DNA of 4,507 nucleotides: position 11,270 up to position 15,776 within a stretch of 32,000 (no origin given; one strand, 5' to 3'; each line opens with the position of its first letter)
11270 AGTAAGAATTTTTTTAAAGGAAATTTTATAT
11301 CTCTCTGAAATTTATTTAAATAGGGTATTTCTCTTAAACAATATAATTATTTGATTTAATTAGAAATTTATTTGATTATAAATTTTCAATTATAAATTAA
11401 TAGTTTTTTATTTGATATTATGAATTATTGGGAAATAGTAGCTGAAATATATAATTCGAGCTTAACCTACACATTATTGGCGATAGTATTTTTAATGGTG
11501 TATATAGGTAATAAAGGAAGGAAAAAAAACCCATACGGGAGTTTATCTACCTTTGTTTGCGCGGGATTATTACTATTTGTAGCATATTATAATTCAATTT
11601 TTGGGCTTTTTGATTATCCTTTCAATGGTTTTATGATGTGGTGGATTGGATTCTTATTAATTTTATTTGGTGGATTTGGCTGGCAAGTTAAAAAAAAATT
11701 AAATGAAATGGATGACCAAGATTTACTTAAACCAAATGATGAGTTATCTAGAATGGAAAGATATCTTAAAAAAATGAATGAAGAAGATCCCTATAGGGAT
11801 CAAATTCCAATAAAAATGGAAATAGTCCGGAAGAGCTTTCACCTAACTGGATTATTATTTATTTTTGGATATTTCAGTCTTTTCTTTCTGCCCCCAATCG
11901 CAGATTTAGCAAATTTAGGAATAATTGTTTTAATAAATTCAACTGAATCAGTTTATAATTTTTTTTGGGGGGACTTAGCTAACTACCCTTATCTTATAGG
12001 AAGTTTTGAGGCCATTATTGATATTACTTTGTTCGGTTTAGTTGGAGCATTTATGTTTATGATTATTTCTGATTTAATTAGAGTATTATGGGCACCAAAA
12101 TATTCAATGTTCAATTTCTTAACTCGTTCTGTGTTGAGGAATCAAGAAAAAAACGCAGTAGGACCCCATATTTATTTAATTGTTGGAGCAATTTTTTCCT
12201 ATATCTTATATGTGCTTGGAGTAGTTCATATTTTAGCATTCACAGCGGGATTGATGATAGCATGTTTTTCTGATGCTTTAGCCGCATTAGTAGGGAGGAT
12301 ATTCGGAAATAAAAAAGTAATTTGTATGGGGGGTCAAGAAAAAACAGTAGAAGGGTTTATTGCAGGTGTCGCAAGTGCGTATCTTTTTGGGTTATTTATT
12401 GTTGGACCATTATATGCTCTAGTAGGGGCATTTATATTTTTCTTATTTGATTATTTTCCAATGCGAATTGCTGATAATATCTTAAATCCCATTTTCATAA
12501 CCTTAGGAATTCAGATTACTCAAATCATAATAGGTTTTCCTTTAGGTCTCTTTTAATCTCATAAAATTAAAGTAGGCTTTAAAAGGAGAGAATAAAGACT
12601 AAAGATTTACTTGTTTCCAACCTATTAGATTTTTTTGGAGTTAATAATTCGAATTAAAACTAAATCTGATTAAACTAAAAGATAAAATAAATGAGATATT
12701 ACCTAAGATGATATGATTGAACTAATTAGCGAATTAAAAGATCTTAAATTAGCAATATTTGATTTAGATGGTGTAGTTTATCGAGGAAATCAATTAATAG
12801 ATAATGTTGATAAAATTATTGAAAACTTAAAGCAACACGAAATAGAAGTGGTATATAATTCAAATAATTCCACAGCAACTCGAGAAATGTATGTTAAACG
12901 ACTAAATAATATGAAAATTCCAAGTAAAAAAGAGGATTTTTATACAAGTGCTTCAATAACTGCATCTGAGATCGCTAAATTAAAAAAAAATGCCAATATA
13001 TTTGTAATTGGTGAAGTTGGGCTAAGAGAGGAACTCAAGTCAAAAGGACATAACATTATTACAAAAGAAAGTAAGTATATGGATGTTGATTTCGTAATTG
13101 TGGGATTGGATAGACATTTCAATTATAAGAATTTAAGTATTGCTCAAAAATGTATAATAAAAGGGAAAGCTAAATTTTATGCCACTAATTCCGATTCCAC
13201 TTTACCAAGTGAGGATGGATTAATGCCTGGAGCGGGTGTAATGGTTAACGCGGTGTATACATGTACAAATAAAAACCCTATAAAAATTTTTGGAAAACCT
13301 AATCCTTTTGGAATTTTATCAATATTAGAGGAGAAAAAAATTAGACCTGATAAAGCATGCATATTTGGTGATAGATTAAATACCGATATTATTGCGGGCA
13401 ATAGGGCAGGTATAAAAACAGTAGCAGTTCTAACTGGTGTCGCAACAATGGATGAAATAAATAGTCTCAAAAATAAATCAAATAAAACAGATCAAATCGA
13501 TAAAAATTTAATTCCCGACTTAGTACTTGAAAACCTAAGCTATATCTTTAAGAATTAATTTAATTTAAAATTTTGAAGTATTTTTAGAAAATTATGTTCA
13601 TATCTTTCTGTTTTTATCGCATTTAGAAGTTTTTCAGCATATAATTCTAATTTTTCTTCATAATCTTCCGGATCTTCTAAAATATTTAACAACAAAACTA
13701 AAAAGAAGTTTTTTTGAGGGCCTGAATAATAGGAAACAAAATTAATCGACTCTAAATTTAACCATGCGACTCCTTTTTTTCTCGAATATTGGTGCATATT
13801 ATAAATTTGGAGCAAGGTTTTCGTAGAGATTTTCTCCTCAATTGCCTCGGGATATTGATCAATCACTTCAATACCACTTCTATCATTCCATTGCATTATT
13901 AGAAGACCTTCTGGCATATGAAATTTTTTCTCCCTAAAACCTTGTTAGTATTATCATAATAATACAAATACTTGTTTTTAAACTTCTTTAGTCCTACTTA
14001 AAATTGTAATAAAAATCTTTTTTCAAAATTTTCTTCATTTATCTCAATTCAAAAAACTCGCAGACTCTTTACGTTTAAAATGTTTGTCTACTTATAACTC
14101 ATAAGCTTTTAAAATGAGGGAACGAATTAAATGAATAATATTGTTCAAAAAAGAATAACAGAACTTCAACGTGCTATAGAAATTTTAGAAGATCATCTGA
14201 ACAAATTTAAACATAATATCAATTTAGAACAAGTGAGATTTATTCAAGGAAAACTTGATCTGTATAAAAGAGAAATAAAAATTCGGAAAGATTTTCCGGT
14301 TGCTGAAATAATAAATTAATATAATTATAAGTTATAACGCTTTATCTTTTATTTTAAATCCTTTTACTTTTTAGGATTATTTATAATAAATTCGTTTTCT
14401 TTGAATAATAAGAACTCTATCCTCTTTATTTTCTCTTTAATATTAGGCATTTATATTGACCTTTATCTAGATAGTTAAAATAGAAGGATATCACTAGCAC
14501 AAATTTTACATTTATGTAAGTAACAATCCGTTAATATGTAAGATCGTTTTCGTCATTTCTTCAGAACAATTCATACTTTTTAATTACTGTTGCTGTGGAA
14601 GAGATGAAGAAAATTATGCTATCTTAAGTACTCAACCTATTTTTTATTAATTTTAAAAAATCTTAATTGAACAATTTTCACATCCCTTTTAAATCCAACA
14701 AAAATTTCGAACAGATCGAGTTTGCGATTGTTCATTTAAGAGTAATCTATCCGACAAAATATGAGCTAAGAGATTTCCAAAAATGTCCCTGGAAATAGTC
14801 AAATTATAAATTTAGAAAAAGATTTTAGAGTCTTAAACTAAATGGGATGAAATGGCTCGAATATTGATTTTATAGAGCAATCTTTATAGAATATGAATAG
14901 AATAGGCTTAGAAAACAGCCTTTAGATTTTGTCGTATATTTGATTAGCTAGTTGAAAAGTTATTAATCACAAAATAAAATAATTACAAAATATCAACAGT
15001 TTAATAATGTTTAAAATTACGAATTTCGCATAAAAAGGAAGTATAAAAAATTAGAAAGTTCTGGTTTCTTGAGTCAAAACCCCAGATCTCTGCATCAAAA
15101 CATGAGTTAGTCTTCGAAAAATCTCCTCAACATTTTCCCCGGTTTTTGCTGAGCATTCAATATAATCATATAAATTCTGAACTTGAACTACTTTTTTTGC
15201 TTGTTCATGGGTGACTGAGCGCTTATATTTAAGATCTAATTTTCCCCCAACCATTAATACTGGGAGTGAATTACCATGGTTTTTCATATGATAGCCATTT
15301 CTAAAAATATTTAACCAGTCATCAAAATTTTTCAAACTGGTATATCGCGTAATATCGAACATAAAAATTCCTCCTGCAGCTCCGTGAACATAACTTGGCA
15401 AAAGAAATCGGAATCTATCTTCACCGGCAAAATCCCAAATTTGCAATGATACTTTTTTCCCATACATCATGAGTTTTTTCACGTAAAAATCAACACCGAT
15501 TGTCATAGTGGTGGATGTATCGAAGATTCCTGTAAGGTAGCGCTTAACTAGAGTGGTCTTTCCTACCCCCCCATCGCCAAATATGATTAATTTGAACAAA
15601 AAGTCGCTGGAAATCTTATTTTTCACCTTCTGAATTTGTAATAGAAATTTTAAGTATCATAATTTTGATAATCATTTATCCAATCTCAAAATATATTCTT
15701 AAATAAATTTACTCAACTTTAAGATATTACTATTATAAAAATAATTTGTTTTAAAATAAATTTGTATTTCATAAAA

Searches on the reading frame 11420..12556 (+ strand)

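Call 14: search_protein_families(library=ncbifam, proteins=[window:11420-12556:+], max_evalue=0.001)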
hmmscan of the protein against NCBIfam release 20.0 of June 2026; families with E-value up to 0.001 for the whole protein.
window:11420-12556:+ (378 aa): 0 families

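Call 16: search_protein_families(library=pfam, proteins=[window:11420-12556:+], max_evalue=0.001)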
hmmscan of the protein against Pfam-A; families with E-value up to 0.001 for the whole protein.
window:11420-12556:+ (378 aa): 0 families

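Call 107: search_protein_families(library=pfam, proteins=[window:11420-12556:+], max_evalue=1)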
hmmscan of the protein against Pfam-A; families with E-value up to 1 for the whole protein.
window:11420-12556:+ (378 aa): 2 families
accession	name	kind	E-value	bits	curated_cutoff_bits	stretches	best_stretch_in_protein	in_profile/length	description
PF01148.25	CTP_transf_1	-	0.0012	19.1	24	1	200-331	57-193/264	Cytidylyltransferase family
PF13980.11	UPF0370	-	0.088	13.3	28.1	1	73-126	7-58/61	Uncharacterised protein family (UPF0370)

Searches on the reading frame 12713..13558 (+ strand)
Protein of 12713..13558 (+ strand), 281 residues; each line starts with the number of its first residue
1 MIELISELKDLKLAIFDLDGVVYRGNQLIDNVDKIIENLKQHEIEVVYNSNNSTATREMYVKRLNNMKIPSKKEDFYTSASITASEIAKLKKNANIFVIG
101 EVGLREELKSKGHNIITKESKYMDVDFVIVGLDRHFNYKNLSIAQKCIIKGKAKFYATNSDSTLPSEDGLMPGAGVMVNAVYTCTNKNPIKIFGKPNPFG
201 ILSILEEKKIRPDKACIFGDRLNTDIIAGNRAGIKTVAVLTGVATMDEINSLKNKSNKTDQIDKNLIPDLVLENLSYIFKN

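Call 14: search_protein_families(library=ncbifam, proteins=[window:12713-13558:+], max_evalue=0.001)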
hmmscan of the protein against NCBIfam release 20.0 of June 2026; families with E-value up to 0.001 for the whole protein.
window:12713-13558:+ (281 aa): 17 families
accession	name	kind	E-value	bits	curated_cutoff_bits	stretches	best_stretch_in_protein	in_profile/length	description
NF053752.1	TK1734_fam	exception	3.6e-59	200.1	475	1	15-256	4-245/260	2-phosphoglycolate phosphatase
TIGR01452.1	PGP_euk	subfamily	1.2e-53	182.3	201.95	1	14-275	5-276/279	phosphoglycolate/pyridoxal phosphate family phosphatase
TIGR01457.1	HAD-SF-IIA-hyp2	hypoth_equivalog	8e-52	176.2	247.65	1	15-256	5-239/249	TIGR01457 family HAD-type hydrolase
TIGR01460.1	HAD-SF-IIA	subfamily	3.3e-38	131.9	100.15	1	15-242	2-246/246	HAD-IIA family hydrolase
NF007762.0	PRK10444.1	equivalog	9.3e-36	123.6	368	1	12-254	4-235/250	HAD-IIA family hydrolase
TIGR01458.1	HAD-SF-IIA-hyp3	hypoth_equivalog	3.5e-15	56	175.95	1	15-248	5-232/257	TIGR01458 family HAD-type hydrolase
TIGR01459.1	HAD-SF-IIA-hyp4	hypoth_equivalog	3.6e-12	46.2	103.75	1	12-241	9-242/242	TIGR01459 family HAD-type hydrolase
TIGR01668.1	YqeG_hyp_ppase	hypoth_equivalog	3.7e-10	39.6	89.1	1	175-247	71-143/170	YqeG family HAD IIIA-type phosphatase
TIGR01662.1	HAD-SF-IIIA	subfamily_domain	1.9e-09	37.8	44.6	1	175-241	75-140/141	HAD-IIIA family hydrolase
TIGR01656.1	Histidinol-ppas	subfamily_domain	2.9e-07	30.5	84.15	1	174-239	80-146/149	histidinol-phosphate phosphatase domain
NF009804.0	PRK13288.1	equivalog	4.7e-07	29.5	218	1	195-251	138-193/215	pyrophosphatase PpaX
NF009695.0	PRK13222.1-2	equivalog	6.1e-07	29.1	225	1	195-253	150-207/226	phosphoglycolate phosphatase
NF006506.0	PRK08942.1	equivalog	2.2e-06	27.3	178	0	174-255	81-163/182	D-glycero-beta-D-manno-heptose 1,7-bisphosphate 7-phosphatase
NF005264.0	PRK06769.1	equivalog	3e-06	27.2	217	1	180-280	77-173/175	HAD-IIIA family hydrolase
TIGR02253.1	CTE7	subfamily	6.9e-06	26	169.75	1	193-246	148-201/221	TIGR02253 family HAD-type hydrolase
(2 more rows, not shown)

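Call 16: search_protein_families(library=pfam, proteins=[window:12713-13558:+], max_evalue=0.001)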
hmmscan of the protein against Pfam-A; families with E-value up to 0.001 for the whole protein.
window:12713-13558:+ (281 aa): 4 families
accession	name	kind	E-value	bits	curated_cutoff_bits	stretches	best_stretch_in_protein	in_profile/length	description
PF13344.12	Hydrolase_6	-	2.8e-23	82.3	27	1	15-112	2-99/101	Haloacid dehalogenase-like hydrolase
PF13242.12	Hydrolase_like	-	2.5e-15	56.6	22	1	193-253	2-62/75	HAD-hyrolase-like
PF00702.32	Hydrolase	-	1.5e-13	52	26.4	1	12-233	2-191/191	haloacid dehalogenase-like hydrolase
PF13419.12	HAD_2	-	1.9e-09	38.3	23.8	1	194-239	134-178/178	Haloacid dehalogenase-like hydrolase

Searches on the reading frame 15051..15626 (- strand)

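Call 14: search_protein_families(library=ncbifam, proteins=[window:15051-15626:-], max_evalue=0.001)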
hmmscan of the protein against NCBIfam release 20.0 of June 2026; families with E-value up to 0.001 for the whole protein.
window:15051-15626:- (191 aa): 2 families
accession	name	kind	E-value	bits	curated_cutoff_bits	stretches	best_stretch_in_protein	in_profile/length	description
TIGR00231.1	small_GTP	domain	1.1e-22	80.6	42.5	1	11-171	4-160/164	GTP-binding protein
NF010248.0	PRK13695.1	equivalog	0.00071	19.3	156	0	11-69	4-60/180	NTPase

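Call 16: search_protein_families(library=pfam, proteins=[window:15051-15626:-], max_evalue=0.001)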
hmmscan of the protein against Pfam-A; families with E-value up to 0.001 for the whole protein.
window:15051-15626:- (191 aa): 5 families
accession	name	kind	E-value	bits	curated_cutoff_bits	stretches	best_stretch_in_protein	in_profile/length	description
PF00071.28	Ras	-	7.6e-45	152.8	21.6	1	12-176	1-159/162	Ras family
PF08477.19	Roc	-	2.1e-26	92.9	27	1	12-131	1-119/119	Ras of Complex, Roc, domain of DAPkinase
PF00025.27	Arf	-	5.4e-13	49.2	22.3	1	11-175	15-172/174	ADP-ribosylation factor family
PF03193.22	RsgA_GTPase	-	0.00015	22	30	0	119-183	52-117/174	RsgA GTPase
PF09439.16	SRPRB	-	0.00041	20.2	25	1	13-92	6-82/178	Signal recognition particle receptor beta subunit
